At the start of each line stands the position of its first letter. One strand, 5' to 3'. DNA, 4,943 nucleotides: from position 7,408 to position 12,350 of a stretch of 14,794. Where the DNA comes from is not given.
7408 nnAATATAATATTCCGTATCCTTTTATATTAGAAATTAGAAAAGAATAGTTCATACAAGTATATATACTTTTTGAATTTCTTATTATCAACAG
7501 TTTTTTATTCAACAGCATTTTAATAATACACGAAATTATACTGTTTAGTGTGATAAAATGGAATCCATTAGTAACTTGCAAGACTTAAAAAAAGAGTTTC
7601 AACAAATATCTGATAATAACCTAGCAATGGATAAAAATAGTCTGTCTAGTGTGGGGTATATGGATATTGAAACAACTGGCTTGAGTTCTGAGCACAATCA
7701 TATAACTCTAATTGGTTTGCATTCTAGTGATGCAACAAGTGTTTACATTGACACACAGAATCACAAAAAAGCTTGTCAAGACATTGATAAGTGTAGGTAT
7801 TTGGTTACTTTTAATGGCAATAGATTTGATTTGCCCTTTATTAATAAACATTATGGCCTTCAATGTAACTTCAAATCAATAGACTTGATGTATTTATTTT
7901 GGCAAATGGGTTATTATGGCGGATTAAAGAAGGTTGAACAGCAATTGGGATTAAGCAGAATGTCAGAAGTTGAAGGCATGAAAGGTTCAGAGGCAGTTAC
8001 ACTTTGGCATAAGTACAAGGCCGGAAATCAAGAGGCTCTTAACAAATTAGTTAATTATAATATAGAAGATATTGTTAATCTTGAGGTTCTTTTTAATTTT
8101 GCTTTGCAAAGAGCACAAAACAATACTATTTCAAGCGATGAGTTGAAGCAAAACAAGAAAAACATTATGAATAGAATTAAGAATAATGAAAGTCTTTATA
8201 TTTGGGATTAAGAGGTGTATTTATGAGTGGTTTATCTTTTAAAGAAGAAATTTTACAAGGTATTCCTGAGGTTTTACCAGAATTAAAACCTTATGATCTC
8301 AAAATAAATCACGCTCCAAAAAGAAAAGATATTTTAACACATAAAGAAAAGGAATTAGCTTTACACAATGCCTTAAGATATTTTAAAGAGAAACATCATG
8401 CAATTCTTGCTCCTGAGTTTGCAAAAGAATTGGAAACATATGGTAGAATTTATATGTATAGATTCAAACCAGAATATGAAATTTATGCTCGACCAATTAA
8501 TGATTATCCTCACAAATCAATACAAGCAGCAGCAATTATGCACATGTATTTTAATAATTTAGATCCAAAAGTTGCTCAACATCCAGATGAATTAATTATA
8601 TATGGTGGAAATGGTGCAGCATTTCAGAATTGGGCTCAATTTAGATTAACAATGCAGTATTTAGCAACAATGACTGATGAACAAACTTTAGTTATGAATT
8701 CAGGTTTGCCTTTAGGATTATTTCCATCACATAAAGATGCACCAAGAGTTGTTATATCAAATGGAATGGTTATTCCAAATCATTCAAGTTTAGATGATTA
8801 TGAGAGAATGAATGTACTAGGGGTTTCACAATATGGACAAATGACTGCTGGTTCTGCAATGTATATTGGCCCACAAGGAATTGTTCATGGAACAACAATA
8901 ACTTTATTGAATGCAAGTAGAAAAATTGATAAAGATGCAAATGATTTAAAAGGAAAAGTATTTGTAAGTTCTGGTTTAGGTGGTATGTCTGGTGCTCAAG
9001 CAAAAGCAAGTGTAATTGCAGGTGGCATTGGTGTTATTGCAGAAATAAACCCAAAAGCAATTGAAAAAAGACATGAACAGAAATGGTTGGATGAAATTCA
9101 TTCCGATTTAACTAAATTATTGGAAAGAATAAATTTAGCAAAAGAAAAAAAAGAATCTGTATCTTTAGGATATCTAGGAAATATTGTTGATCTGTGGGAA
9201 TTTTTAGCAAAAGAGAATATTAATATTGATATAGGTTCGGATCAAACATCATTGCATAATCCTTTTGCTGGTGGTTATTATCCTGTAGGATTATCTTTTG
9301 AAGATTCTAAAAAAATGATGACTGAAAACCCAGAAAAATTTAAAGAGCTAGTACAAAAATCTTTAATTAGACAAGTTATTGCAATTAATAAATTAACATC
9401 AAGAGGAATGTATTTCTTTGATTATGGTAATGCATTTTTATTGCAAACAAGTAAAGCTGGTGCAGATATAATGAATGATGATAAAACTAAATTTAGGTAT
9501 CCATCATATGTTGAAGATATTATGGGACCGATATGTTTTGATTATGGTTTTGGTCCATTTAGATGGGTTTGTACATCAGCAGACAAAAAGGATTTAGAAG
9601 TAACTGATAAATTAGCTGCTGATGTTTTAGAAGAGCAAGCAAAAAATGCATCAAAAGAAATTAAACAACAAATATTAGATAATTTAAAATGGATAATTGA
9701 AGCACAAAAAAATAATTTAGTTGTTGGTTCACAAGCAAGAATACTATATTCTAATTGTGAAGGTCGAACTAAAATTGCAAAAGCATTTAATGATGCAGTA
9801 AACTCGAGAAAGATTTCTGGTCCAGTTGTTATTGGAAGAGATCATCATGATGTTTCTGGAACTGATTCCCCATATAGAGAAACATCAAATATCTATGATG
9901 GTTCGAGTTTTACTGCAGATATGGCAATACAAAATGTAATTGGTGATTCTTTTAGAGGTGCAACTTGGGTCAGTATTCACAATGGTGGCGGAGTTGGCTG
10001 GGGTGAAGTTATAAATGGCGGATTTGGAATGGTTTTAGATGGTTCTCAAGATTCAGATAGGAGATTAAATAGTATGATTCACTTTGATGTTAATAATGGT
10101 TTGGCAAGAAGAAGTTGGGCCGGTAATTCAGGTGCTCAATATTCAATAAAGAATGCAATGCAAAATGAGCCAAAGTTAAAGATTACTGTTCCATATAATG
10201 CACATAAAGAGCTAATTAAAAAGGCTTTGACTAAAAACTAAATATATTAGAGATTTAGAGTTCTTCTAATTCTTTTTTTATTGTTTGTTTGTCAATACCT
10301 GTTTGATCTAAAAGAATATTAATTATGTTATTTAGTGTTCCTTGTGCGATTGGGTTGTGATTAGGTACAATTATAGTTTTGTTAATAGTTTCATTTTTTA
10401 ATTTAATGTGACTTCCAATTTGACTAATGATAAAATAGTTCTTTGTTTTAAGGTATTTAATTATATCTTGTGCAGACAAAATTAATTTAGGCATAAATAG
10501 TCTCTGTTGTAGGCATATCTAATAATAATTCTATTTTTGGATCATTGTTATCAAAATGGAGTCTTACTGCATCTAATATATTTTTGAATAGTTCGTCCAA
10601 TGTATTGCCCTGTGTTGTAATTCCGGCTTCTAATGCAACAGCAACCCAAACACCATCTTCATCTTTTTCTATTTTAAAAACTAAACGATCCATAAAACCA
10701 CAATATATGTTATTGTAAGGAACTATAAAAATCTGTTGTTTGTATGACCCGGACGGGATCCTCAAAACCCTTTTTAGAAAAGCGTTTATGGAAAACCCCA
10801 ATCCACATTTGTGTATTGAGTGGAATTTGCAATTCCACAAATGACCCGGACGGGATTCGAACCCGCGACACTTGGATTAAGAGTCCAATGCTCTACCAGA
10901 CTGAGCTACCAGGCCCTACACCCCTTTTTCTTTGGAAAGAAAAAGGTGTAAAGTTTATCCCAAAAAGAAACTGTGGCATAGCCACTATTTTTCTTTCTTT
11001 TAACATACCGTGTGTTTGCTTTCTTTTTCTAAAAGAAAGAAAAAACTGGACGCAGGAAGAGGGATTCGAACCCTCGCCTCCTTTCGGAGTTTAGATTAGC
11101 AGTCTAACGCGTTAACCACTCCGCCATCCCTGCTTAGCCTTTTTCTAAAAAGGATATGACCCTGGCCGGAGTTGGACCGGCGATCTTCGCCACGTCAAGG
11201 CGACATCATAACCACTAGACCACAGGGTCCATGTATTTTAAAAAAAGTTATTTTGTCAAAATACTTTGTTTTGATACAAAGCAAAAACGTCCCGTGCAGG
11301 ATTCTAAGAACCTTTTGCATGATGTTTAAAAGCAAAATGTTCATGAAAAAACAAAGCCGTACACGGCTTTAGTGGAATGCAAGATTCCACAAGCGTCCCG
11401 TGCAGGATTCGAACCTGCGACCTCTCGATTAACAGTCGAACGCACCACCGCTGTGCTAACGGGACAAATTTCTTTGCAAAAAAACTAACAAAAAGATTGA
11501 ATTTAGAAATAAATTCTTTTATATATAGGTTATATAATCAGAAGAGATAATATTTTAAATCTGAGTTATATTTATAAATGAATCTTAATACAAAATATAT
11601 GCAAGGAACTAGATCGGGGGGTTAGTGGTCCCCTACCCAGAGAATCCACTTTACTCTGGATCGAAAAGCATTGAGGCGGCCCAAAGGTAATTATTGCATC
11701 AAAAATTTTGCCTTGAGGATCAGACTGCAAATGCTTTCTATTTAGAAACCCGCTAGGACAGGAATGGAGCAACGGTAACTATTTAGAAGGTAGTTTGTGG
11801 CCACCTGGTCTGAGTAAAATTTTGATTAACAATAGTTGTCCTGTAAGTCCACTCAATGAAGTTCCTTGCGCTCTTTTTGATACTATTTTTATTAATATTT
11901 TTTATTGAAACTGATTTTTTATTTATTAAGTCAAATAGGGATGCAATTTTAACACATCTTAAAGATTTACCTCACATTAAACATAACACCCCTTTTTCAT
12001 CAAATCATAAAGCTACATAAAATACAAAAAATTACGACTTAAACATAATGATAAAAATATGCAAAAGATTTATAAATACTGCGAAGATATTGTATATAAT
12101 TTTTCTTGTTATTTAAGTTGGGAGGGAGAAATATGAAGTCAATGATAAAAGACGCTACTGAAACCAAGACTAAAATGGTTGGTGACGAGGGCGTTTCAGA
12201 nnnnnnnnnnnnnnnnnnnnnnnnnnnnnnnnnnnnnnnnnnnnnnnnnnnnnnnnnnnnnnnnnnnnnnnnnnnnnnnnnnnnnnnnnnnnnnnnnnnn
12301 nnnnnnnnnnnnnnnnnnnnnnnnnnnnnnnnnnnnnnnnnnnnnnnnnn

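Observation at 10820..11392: Conserved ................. hairpin at identical spacing from the 3' ends of tRNA-Lys and tRNA-Asn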

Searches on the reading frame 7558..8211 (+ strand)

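Call 6: search_protein_families(library=pfam, proteins=[window:7558-8211:+])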
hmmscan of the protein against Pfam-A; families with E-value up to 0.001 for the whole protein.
window:7558-8211:+ (217 aa): 2 families
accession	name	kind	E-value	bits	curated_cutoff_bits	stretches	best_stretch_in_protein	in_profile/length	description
PF13482.12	RNase_H_2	-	1.7e-35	122.9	22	1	34-180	2-162/165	RNase_H superfamily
PF10108.15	DNA_pol_B_exo2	-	0.00036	20.7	24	0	75-96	47-69/213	Predicted 3'-5' exonuclease related to the exonuclease domain of PolB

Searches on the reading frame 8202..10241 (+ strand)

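Call 6: search_protein_families(library=pfam, proteins=[window:8202-10241:+])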
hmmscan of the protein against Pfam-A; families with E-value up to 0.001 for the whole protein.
window:8202-10241:+ (679 aa): 3 families
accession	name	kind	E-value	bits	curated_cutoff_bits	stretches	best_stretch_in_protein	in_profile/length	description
PF17392.7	Urocanase_C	-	1.5e-84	282.8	23.6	1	446-650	3-195/196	Urocanase C-terminal domain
PF01175.24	Urocanase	-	2.7e-82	275.9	23.2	1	223-440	1-209/209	Urocanase Rossmann-like domain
PF17391.7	Urocanase_N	-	1.1e-52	177.6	23.2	1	94-219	1-126/127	Urocanase N-terminal domain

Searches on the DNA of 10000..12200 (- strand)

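Call 9: search_rna_families(source=window, start=10000, end=12200, threshold=evalue, max_evalue=1)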
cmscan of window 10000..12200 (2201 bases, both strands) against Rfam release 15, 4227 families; matches with E-value up to 1: 7.
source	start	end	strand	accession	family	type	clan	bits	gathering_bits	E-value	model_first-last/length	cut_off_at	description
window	11602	11868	+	RF01857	Archaea_SRP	Gene;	CL00003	86.5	96.5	2.2e-19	1-317/317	no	Archaeal signal recognition particle RNA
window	10842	10915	-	RF00005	tRNA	Gene; tRNA;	CL00001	69.5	29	1.5e-14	1-71/71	no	tRNA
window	11394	11465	-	RF00005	tRNA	Gene; tRNA;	CL00001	68.9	29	2.1e-14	1-71/71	no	tRNA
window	11051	11133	-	RF00005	tRNA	Gene; tRNA;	CL00001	66.5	29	9.6e-14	1-71/71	no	tRNA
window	11157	11229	-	RF00005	tRNA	Gene; tRNA;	CL00001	60.5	29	4.5e-12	1-71/71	no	tRNA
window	11051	11099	+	RF04351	Plastid-psbl-rps4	Cis-reg;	-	28.6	68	0.0024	1-53/53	no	Plastid-psbl-rps4 3UTR RNA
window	11393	11465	+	RF04354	Plastid-ycf2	Cis-reg;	-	24.6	65.7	0.036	1-75/75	no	Plastid-ycf2 5UTR RNA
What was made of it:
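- On Any Rfam RNA family: Nothing covers the units (call 9).
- Tried and rejected: Rfam has no family for the unit (call 9).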

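Call 44: search_dna_similar(query=window:11275-11420:-, collection=phages, mode=distant, max_evalue=1, max_rows=10)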
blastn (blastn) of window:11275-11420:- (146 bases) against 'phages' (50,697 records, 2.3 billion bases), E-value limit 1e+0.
Records with a match: 33; places in all: 33; records where one place covers at least 80% of the query: 0.
Best place of each record, by identity: >=99% 11; 95-99% 9; 90-95% 8; 80-90% 5.
By first word of the organism name: Mycobacterium 8; Streptomyces 7; Vibrio 6; Pseudomonas 2; Bacillus 2; Streptococcus 2; Aeromonas 1; Rhodococcus 1; uncultured 1; Thermus 1; and 2 more.
By host as written in the record: Streptomyces sanglieri UNT16F27A 4; Mycobacterium smegmatis mc2 155 4; Mycobacterium smegmatis mc#155 3; Streptomyces viridochromogenes DSM40736 2; - 2; Pseudomonas syringae pv. avii 2; Vibrio cholerae O1 El Tor 2; Vibrio alginolyticus 1651 2; and 12 more.
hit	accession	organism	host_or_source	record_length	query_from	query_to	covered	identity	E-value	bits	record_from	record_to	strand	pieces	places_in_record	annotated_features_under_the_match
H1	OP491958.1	Aeromonas phage APT65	Aeromonas hydrophila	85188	1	38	26%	85.0%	4e-1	39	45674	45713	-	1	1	tRNA-Pro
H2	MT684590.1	Streptomyces phage LilMartin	Streptomyces viridochromogenes DSM40736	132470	2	37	25%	83.3%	4e-1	39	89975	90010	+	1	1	154: tRNA-Arg | 155: hypothetical protein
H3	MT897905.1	Streptomyces phage MulchMansion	Streptomyces viridochromogenes DSM40736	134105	2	37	25%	83.3%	4e-1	39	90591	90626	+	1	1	156: tRNA-Arg | 157: hypothetical protein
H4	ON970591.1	Streptomyces phage Angela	Streptomyces griseus ATCC 10137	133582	2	37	25%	83.3%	4e-1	39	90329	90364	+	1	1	156: tRNA-Arg | 157: hypothetical protein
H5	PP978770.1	Rhodococcus phage Francesca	Rhodococcus equi NRRL B-16538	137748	1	31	21%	87.1%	4e-1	39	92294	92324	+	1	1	160: tRNA-Arg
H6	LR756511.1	uncultured phage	metagenomic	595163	1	30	21%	90.0%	1e-1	42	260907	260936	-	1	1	record has no annotation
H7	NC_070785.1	Streptomyces phage Wakanda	Streptomyces sanglieri UNT16F27A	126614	1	28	19%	92.9%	4e-2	43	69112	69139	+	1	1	99: tRNA-Arg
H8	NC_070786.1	Streptomyces phage Muntaha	Streptomyces sanglieri UNT16F27A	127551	1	28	19%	92.9%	4e-2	43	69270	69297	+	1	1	101: tRNA-Arg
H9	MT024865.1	Streptomyces phage Wakanda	Streptomyces sanglieri UNT16F27A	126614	1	28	19%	92.9%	4e-2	43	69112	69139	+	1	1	99: tRNA-Arg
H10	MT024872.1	Streptomyces phage Muntaha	Streptomyces sanglieri UNT16F27A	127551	1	28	19%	92.9%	4e-2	43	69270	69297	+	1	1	101: tRNA-Arg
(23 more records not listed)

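Call 45: search_dna_similar(query=window:11275-11420:-, collection=plasmids, mode=distant, max_evalue=1, max_rows=10)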
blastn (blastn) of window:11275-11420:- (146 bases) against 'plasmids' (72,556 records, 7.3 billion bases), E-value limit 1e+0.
Records with a match: 26; places in all: 75; records where one place covers at least 80% of the query: 0.
Best place of each record, by identity: >=99% 24; 90-95% 2.
By first word of the organism name: Escherichia 9; Klebsiella 8; Salmonella 2; Vibrio 2; Nonomuraea 1; Legionella 1; Providencia 1; Enterobacter 1; Halomonas 1.
By predicted mobility (MOB-suite, as given by PLSDB): non-mobilizable 26.
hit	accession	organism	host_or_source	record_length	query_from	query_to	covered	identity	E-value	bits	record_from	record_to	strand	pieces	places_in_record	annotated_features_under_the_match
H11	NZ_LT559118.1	Nonomuraea gerenzanensis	-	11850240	1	30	21%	90.0%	4e-1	42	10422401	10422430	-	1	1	none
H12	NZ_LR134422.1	Legionella adelaidensis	environmental,Cooling tower water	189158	1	28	19%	92.9%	1e-1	43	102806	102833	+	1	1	none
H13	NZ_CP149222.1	Salmonella enterica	Homo sapiens,single cell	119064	1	23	16%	100.0%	1e-1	43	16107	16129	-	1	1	none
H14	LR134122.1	Klebsiella aerogenes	not available: to be reported later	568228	1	22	15%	100.0%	4e-1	41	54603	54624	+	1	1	none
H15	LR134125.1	Klebsiella aerogenes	not available: to be reported later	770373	1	22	15%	100.0%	4e-1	41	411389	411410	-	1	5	none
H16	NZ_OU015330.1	Salmonella enterica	Homo sapiens,feces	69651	1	22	15%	100.0%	4e-1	41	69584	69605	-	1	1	none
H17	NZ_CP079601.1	Klebsiella pneumoniae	Homo sapiens,Endotracheal aspirate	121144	1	22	15%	100.0%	4e-1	41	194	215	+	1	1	none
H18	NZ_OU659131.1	Providencia alcalifaciens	Canis lupus familiaris,intestine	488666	1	22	15%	100.0%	4e-1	41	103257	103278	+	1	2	none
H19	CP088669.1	Escherichia coli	Homo sapiens,blood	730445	1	22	15%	100.0%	4e-1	41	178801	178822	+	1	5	none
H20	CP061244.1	Escherichia coli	Homo sapiens,cell culture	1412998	1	22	15%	100.0%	4e-1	41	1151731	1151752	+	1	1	none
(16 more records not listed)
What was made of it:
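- Tried and rejected: blastn of a unit against phage and plasmid records matched only the tRNA T-arm (calls 44, 45).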

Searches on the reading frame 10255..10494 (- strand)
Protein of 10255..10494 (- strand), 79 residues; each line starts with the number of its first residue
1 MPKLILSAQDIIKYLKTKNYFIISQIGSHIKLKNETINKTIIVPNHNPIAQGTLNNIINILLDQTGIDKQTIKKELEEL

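Call 7: search_protein_families(library=pfam, proteins=[window:10255-10494:-], max_evalue=0.01)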
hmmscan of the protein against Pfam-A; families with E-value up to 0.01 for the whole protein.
window:10255-10494:- (79 aa): 1 family
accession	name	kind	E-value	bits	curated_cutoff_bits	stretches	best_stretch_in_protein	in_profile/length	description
PF07927.17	HicA_toxin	-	2.8e-11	43.8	27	1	9-66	2-57/58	HicA toxin of bacterial toxin-antitoxin,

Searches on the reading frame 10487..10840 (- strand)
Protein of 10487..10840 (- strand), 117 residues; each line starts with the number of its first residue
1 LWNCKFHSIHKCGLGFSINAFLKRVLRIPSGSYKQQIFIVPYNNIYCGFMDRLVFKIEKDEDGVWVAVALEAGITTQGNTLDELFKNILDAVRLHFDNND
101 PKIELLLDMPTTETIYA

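Call 7: search_protein_families(library=pfam, proteins=[window:10487-10840:-], max_evalue=0.01)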
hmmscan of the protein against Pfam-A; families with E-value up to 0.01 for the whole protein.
window:10487-10840:- (117 aa): 2 families
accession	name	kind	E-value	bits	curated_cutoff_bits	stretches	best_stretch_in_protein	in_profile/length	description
PF24113.1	DUF7387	-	4.5e-06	27.4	27.9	1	59-101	18-60/85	Family of unknown function (DUF7387)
PF08972.17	DUF1902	-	0.0083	16.7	22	0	54-101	3-53/74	Domain of unknown function (DUF1902)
